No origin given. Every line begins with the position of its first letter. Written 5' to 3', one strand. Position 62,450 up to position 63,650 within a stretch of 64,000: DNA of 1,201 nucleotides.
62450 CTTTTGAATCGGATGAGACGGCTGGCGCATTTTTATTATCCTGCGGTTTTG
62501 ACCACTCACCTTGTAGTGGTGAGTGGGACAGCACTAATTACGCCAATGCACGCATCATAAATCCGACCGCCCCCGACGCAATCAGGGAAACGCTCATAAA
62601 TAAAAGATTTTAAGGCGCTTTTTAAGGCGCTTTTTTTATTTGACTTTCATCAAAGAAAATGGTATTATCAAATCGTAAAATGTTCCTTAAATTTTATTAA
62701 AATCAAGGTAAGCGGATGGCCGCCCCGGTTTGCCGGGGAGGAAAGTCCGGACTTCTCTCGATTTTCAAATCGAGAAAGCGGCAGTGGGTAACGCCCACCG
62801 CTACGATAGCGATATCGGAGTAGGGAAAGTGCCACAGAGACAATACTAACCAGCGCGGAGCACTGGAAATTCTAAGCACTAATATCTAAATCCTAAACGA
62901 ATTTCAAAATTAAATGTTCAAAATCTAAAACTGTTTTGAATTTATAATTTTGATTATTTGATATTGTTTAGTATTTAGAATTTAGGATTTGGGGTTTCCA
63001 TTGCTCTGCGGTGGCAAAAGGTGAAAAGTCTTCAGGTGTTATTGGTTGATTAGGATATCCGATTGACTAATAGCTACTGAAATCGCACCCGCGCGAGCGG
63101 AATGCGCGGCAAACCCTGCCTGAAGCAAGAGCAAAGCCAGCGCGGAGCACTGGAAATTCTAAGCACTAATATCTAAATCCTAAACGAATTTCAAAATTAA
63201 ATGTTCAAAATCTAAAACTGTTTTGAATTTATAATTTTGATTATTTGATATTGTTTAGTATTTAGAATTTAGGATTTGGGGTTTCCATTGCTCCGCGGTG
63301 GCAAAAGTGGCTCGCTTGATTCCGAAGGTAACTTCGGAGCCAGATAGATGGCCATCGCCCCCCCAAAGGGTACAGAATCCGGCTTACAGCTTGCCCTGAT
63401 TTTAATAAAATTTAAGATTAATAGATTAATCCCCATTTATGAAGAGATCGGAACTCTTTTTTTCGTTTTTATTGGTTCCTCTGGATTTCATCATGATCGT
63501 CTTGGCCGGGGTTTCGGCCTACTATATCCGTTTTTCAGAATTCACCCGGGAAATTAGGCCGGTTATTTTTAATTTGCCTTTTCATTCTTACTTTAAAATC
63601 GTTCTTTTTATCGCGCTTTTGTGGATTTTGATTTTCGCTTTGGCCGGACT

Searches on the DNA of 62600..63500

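Call 71: search_rna_families(source=window, start=62600, end=63500, threshold=gathering, show_alignments=1)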
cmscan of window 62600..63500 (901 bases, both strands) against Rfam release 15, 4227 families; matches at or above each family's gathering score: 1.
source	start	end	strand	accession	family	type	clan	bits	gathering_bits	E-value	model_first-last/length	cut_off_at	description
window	62704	63402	+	RF00010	RNaseP_bact_a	Gene; ribozyme;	CL00002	144.3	100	3.1e-46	1-367/367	no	Bacterial RNase P class A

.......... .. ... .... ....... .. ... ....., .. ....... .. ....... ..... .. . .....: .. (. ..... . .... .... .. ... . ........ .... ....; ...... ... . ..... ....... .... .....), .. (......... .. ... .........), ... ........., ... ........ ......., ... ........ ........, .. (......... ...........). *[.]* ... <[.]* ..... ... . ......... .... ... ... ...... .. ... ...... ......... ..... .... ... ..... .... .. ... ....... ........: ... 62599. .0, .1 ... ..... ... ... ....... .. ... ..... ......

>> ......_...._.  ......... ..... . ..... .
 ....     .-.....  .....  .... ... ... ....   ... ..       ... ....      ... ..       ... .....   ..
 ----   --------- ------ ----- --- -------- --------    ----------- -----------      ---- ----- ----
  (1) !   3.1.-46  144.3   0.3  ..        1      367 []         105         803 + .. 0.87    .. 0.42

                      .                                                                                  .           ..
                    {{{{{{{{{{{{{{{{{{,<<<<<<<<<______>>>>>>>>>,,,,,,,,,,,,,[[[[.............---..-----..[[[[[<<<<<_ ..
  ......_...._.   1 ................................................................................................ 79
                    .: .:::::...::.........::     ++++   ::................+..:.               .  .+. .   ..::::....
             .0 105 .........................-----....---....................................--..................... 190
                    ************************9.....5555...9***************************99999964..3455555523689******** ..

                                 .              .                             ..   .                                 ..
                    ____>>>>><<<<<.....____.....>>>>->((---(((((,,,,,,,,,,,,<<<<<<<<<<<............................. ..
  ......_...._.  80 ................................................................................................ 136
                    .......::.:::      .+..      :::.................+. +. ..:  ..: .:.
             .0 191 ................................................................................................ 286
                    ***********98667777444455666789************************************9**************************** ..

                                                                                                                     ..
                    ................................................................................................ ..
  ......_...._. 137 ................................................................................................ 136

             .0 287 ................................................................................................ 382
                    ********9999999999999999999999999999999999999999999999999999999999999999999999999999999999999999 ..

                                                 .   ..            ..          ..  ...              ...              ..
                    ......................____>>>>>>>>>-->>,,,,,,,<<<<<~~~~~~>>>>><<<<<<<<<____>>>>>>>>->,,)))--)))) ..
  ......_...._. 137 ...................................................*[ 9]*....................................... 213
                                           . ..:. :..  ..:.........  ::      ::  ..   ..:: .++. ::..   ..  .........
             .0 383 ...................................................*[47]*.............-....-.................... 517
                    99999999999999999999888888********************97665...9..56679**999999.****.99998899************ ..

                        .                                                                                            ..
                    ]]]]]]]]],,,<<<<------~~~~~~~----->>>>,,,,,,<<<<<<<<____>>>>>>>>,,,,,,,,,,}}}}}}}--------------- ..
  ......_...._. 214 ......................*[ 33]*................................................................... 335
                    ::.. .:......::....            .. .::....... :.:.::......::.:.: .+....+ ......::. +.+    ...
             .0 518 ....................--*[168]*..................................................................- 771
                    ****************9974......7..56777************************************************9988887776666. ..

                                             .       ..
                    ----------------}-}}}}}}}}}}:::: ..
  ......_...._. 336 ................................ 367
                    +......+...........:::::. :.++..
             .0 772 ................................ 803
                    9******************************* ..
